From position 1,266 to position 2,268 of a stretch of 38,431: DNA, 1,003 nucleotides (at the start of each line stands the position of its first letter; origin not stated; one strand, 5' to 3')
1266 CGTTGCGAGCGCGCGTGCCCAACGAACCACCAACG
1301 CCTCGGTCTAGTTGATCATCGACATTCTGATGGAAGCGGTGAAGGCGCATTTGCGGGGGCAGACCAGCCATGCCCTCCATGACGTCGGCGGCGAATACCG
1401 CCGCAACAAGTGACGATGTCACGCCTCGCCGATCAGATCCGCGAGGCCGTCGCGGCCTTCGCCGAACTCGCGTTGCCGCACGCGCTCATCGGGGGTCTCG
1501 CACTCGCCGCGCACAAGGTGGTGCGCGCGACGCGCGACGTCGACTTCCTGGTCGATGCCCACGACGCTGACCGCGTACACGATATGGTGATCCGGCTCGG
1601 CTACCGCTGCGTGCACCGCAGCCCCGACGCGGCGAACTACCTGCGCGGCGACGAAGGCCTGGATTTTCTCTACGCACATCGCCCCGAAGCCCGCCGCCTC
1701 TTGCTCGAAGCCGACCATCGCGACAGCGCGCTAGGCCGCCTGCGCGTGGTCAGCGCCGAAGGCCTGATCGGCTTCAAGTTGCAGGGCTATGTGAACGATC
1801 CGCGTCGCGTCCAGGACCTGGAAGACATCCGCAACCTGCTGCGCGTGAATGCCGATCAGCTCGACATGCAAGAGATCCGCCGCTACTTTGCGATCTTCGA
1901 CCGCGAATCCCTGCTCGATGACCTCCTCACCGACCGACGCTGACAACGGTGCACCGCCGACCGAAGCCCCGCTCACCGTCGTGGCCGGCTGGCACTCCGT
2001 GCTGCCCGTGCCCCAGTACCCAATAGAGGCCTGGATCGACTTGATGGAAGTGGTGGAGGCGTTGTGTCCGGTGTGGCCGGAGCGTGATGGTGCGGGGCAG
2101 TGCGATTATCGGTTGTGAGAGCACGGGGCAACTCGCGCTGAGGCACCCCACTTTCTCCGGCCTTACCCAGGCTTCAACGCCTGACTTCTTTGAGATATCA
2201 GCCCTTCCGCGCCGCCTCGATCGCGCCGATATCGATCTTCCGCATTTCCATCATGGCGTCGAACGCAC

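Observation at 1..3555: Three icmF-derived units stacked head-to-tail at one 12-nt junction: signature of serial cargo accretion at the icmF 3' end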

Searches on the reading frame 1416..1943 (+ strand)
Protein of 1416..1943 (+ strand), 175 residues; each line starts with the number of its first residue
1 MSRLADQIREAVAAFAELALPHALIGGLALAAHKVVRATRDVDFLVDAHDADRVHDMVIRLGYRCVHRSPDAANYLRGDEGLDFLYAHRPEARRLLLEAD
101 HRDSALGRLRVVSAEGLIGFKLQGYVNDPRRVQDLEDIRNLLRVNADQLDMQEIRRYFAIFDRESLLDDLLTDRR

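Call 5: search_protein_families(library=pfam, proteins=[window:1416-1943:+], max_evalue=0.01)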
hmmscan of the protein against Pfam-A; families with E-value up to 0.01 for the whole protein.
window:1416-1943:+ (175 aa): 2 families
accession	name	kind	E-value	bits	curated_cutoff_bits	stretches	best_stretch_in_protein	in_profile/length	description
PF14907.12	NTP_transf_5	-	4e-07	30.3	31.2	1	3-80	55-135/249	Uncharacterised nucleotidyltransferase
PF08843.17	AbiEii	-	2e-05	25.1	22.5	0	15-55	8-49/238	Nucleotidyl transferase AbiEii toxin, Type IV TA system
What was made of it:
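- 1416..1943 (+): NT2: MenT1-like nucleotidyltransferase (175 aa), first gene of the older unit; starts 3 nt after the ghost1 stop codon. Pfam NTP_transf_5 and AbiEii (call 5).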

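Call 13: find_homologous_proteins(query=window:1416-1943:+, max_evalue=0.00001)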
Query window:1416-1943:+ (175 aa): 2237 proteins with E <= 0.00001 among 3086 candidates; the best 120 are listed.
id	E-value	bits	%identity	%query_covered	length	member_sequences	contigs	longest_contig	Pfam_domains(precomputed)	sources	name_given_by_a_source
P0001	1.5e-98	345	93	100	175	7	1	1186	-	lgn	-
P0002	2.7e-95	335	90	100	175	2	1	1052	PF14907.13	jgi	-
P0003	1.8e-93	329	90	100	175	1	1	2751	PF14907.13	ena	-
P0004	2.8e-89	315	87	99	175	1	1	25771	PF14907.13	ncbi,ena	-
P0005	9.2e-89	314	87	99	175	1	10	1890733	PF14907.13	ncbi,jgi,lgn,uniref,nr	ncbi:MAG: nucleotidyltransferase family protein [Chiayiivirga sp.]|jgi:hypothetical protein|uniref:n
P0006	1.3e-88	313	87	99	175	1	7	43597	PF14907.13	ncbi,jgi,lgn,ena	jgi:hypothetical protein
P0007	4.3e-88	311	86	99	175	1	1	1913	PF14907.13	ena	-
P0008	3.0e-87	309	85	97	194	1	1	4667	PF14907.13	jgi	jgi:CRP-like cAMP-binding protein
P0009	3.6e-87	308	85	100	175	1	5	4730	PF14907.13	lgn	-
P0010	2.6e-86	306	85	97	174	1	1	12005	PF14907.13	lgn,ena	-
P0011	3.0e-86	305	84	98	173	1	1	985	PF14907.13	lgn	-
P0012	1.2e-85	303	83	98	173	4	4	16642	PF14907.13,PF08843.18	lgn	-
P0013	3.7e-85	302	84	98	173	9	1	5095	PF14907.13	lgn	-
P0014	5.9e-85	301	84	98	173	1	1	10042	PF14907.13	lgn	-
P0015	9.3e-84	297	81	98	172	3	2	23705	PF14907.13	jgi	jgi:hypothetical protein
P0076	6.5e-72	259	69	99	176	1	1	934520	PF14907.13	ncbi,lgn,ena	-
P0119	1.2e-70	255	70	99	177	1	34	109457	PF14907.13,PF08843.18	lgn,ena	-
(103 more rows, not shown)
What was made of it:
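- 1416..1943 (+): 2237 homologues (call 13).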

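Call 14: find_encoding_contigs(protein=P0005, flank=10000, max_places=6)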
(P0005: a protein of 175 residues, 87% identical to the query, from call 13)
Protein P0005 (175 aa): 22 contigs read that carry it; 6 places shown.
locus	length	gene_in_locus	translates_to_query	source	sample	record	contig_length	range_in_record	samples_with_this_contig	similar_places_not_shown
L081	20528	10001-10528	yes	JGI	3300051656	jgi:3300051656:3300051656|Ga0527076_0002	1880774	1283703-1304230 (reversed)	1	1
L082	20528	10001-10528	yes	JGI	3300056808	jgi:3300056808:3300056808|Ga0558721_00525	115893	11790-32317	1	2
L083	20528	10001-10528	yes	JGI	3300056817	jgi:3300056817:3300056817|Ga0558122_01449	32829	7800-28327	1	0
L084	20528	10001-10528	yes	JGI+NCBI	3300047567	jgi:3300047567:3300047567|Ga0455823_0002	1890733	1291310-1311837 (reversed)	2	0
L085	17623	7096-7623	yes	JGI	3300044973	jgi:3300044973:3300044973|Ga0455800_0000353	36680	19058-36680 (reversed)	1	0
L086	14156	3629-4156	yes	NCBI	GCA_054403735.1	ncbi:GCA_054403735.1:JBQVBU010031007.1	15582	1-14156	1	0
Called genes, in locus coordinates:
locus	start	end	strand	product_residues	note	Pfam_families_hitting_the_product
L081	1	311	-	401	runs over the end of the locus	PF14559:TPR_19 (faint), PF13432:TPR_16 (weak)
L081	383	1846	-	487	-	PF14224:DUF4331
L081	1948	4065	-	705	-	PF07715:Plug, PF00593:TonB_dep_Rec_b-barrel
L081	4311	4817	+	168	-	PF03640:Lipoprotein_15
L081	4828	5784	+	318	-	PF11231:DUF3034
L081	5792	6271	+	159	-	PF01152:Bac_globin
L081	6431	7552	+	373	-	PF02310:B12-binding, PF03308:MeaB, PF02492:cobW (faint)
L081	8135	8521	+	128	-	PF01642:MM_CoA_mutase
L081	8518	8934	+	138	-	-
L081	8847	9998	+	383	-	PF01642:MM_CoA_mutase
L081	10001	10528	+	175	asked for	PF14907:NTP_transf_5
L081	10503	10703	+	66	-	-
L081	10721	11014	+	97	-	-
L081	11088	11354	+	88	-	PF13711:DUF4160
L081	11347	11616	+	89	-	PF10387:DUF2442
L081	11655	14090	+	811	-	-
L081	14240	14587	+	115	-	PF01042:Ribonuc_L-PSP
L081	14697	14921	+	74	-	PF01042:Ribonuc_L-PSP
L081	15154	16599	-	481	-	-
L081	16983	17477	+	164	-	PF01627:Hpt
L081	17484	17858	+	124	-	-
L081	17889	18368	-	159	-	PF06983:3-dmu-9_3-mt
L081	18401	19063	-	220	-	PF02798:GST_N, PF13409:GST_N_2, PF13417:GST_N_3, PF00043:GST_C (weak), PF13410:GST_C_2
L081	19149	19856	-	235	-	PF03141:Methyltransf_29, PF13489:Methyltransf_23, PF08241:Methyltransf_11, PF08242:Methyltransf_12, PF13649:Methyltransf_25, PF13847:Methyltransf_31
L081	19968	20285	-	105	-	PF03692:CxxCxxCC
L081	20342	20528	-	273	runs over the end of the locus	-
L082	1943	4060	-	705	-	PF07715:Plug, PF00593:TonB_dep_Rec_b-barrel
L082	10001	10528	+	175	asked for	PF14907:NTP_transf_5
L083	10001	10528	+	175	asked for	PF14907:NTP_transf_5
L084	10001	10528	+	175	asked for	PF14907:NTP_transf_5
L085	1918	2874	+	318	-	PF11231:DUF3034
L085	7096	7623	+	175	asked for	PF14907:NTP_transf_5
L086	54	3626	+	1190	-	PF02310:B12-binding, PF03308:MeaB, PF02492:cobW (faint), PF01642:MM_CoA_mutase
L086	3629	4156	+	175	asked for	PF14907:NTP_transf_5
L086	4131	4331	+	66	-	-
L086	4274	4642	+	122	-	-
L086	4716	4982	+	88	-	PF13711:DUF4160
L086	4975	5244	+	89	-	PF10387:DUF2442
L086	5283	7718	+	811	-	-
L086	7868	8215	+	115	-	PF01042:Ribonuc_L-PSP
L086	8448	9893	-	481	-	-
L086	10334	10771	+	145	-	PF01627:Hpt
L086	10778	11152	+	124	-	-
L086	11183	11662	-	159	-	PF06983:3-dmu-9_3-mt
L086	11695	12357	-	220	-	PF02798:GST_N, PF13409:GST_N_2, PF13417:GST_N_3, PF00043:GST_C (weak), PF13410:GST_C_2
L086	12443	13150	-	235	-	PF01209:Ubie_methyltran (weak), PF13489:Methyltransf_23, PF03141:Methyltransf_29, PF05148:Methyltransf_8 (faint), PF08241:Methyltransf_11, PF08242:Methyltransf_12, PF13649:Methyltransf_25, PF13847:Methyltransf_31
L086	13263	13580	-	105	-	PF03692:CxxCxxCC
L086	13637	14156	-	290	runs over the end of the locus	-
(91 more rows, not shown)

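Call 27: search_protein_families(library=ncbifam, proteins=[window:1416-1943:+], max_evalue=1)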
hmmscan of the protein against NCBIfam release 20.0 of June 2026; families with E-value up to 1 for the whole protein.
window:1416-1943:+ (175 aa): 0 families

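Call 28: search_protein_families(library=padloc, proteins=[window:1416-1943:+], max_evalue=1)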
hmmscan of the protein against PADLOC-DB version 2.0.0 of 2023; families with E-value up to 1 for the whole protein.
window:1416-1943:+ (175 aa): 1 family
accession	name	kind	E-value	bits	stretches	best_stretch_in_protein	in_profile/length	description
PDLC02306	AbiEii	-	0.016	12.9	1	10-52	29-72/280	AbiEii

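Call 29: find_encoding_contigs(protein=P0119, flank=4000, max_places=5)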
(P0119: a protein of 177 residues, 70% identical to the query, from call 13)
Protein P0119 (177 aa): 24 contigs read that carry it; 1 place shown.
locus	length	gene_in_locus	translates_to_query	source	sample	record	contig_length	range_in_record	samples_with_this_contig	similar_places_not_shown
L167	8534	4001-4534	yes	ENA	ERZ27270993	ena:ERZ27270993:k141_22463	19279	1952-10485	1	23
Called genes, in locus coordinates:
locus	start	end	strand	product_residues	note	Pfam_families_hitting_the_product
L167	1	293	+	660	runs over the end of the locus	PF00144:Beta-lactamase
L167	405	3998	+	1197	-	PF02310:B12-binding, PF03308:MeaB, PF02492:cobW (faint), PF01642:MM_CoA_mutase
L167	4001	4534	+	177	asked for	PF14907:NTP_transf_5, PF08843:AbiEii (faint)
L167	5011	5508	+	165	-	-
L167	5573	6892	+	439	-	PF01979:Amidohydro_1, PF07969:Amidohydro_3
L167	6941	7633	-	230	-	PF01797:Y1_Tnp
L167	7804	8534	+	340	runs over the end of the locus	PF00850:Hist_deacetyl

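Call 30: find_encoding_contigs(protein=P0076, flank=4000, max_places=3)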
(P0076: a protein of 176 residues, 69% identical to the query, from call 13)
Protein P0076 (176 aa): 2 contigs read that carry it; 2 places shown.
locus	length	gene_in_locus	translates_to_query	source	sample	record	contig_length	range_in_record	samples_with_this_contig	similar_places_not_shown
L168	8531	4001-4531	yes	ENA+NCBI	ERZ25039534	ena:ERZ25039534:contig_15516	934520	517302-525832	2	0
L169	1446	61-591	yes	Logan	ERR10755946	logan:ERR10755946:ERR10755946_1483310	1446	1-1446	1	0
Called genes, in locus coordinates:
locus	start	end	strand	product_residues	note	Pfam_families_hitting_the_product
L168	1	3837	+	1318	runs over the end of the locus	PF02310:B12-binding, PF02492:cobW (faint), PF03308:MeaB, PF01642:MM_CoA_mutase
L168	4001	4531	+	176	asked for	PF14907:NTP_transf_5 (weak)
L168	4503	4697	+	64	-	-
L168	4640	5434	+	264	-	PF03695:UPF0149, PF02810:SEC-C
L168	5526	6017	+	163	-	PF01642:MM_CoA_mutase (faint)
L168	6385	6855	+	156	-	PF07308:DUF1456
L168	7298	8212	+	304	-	-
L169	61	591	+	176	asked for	PF14907:NTP_transf_5 (weak)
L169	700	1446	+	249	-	?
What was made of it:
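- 1416..1943 (+): All three look-ups found it directly behind icmF (calls 14, 29, 30).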

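Call 51: search_dna_similar(query=window:1416-1943:+, collection=plasmids, mode=protein, max_rows=12)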
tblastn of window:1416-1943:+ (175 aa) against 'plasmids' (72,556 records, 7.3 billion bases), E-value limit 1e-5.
No match.
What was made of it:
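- Tried and rejected: NT2 has no match in the plasmid collection (call 51).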

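Call 53: find_related_loci(query=window:1416-1943:+, collection=viral_contigs, flank=5000)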
Query window:1416-1943:+ (175 aa) in viral_contigs; peptide patterns used: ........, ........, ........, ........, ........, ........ (x = any residue, [..] = any of these).
38 stretches matched a pattern, but none encodes a relative of the query by tblastn (E <= 1e-3).

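Call 57: search_solved_structures(query=window:1416-1943:+, max_evalue=1)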
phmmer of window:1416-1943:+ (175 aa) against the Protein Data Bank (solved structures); distinct sequences matched with E-value up to 1: 1.
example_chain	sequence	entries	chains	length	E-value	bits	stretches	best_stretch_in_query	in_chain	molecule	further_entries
8an4_A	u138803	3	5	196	0.0002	24.5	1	17-62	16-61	Bacterial toxin | Nucleotidyl transferase AbiEii/AbiGii toxin family protein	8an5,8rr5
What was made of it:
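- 1416..1943 (+): PDB 8AN4 E 2e-4 (call 57).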

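Call 73: predict_structure(alignment_id=A3)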
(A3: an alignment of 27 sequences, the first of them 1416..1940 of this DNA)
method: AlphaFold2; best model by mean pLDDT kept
length: 175 residues; sequences in the alignment: 27
mean_pLDDT: 86.4   pTM: 0.78
mean pLDDT of the five models: 86.4, 74.4, 68.3, 56.4, 55.2
residues with pLDDT >= 90: 79; 70-90: 87; 50-70: 8; < 50: 1
segments of 3 or more residues with pLDDT < 50: none
pLDDT, mean of each block of 10 residues (from residue 1): 75 85 87 72 90 93 90 86 89 91 84 90 87 87 87 93 93 69
secondary structure, 60 per line:
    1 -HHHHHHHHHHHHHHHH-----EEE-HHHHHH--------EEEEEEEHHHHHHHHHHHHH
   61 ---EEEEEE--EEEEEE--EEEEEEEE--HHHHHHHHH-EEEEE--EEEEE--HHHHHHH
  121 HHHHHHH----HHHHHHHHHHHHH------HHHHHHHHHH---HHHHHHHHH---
elements in order: H2-17 E23-25 H27-32 E41-47 H48-60 E64-69 E72-77 E80-87 H90-98 E100-104 E107-111 H114-127 H132-144 H151-160 H164-172

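Call 75: fold_search(model_id=the predicted structure, library=pdb)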
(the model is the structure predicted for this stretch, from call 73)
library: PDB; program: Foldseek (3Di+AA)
matches with E <= 10: 506; with E <= 0.001: 18
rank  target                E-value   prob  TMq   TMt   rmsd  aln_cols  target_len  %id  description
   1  8an5_A                1.7e-08  1.00  0.74  0.68   3.9       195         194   20  MenAT1 toxin-antitoxin complex (rv0078a-rv0078b) from Mycobacterium tuberculosis H37Rv (released 2023-08-02)
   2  8an5_B                5.6e-08  1.00  0.68  0.65   3.8       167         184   22  MenAT1 toxin-antitoxin complex (rv0078a-rv0078b) from Mycobacterium tuberculosis H37Rv (released 2023-08-02)
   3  8an4_B                1.5e-07  1.00  0.75  0.70   3.9       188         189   21  MenT1 toxin (rv0078a) from Mycobacterium tuberculosis H37Rv (released 2023-08-02)
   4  8an4_A                3.9e-07  1.00  0.74  0.67   4.0       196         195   20  MenT1 toxin (rv0078a) from Mycobacterium tuberculosis H37Rv (released 2023-08-02)
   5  5kqj_MODEL_1_A        6.2e-07  1.00  0.64  0.61   7.8       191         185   19  Solution Structure of Antibiotic-Resistance Factor ANT(2'')-Ia Reveals Substrate-Regulated Conformation Dynami (released 2017-07-12)
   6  8rr5                  4.3e-06  1.00  0.68  0.68   4.8       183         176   20  MenT1 toxin (rv0078a) from Mycobacterium tuberculosis H37Rv, phosphorylated at T39 (released 2024-09-11)
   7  5cfu                  8.1e-06  1.00  0.65  0.65   3.8       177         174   20  Crystal Structure of ANT(2")-Ia in complex with adenylyl-2"-tobramycin (released 2016-07-20)
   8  2fcl                  1.7e-05  1.00  0.59  0.65   5.0       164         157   12  Crystal structure of a putative nucleotidyltransferase (tm1012) from Thermotoga maritima at 1.35 A resolution (released 2006-03-14)
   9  4wqk                  2.4e-05  1.00  0.62  0.62   4.4       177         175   21  Crystal structure of aminoglycoside nucleotidylyltransferase ANT(2")-Ia, apo form (released 2014-11-12)
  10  4xje                  2.8e-05  1.00  0.63  0.63   5.1       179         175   21  CRYSTAL STRUCTURE OF ANT(2") IN COMPLEX WITH AMP AND TOBRAMYCIN (released 2016-01-20)
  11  5cfs                  3.0e-05  1.00  0.65  0.65   4.2       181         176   21  Crystal Structure of ANT(2")-Ia in complex with AMPCPP and tobramycin (released 2016-03-16)
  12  2ewr                  4.5e-05  1.00  0.60  0.67   4.8       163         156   12  Crystal structure of a putative nucleotidyltransferase (tm1012) from Thermotoga maritima at 1.60 A resolution (released 2005-12-06)
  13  4fo1_A                7.9e-05  1.00  0.56  0.61   4.9       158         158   17  Crystal structure of lincosamide antibiotic adenylyltransferase LnuA, apo (released 2012-07-04)
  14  4wse_B                1.2e-04  1.00  0.49  0.21   4.9       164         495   15  Crystal structure of the Mimivirus polyadenylate synthase (released 2015-04-01)
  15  4ok0_B                1.3e-04  1.00  0.43  0.36  10.1       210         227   18  Crystal structure of putative nucleotidyltransferase from H. pylori (released 2014-04-09)
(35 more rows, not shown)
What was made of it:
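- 1416..1943 (+): AlphaFold model pLDDT 86; best fold match MenT1, TM 0.74, E 1.7e-8 (calls 73, 75).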

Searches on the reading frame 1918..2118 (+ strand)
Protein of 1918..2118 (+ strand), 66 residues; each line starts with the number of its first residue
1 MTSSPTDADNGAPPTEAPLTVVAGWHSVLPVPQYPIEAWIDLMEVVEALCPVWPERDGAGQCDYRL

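Call 27: search_protein_families(library=ncbifam, proteins=[window:1918-2118:+], max_evalue=1)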
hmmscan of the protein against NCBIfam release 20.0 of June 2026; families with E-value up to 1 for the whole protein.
window:1918-2118:+ (66 aa): 0 families

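Call 28: search_protein_families(library=padloc, proteins=[window:1918-2118:+], max_evalue=1)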
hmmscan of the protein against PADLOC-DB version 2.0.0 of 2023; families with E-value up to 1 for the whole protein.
window:1918-2118:+ (66 aa): 0 families
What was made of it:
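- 1918..2118 (+): sm2: 66-aa ORF overlapping the NT2 end by 26 nt, the putative partner. No family match (calls 27, 28).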
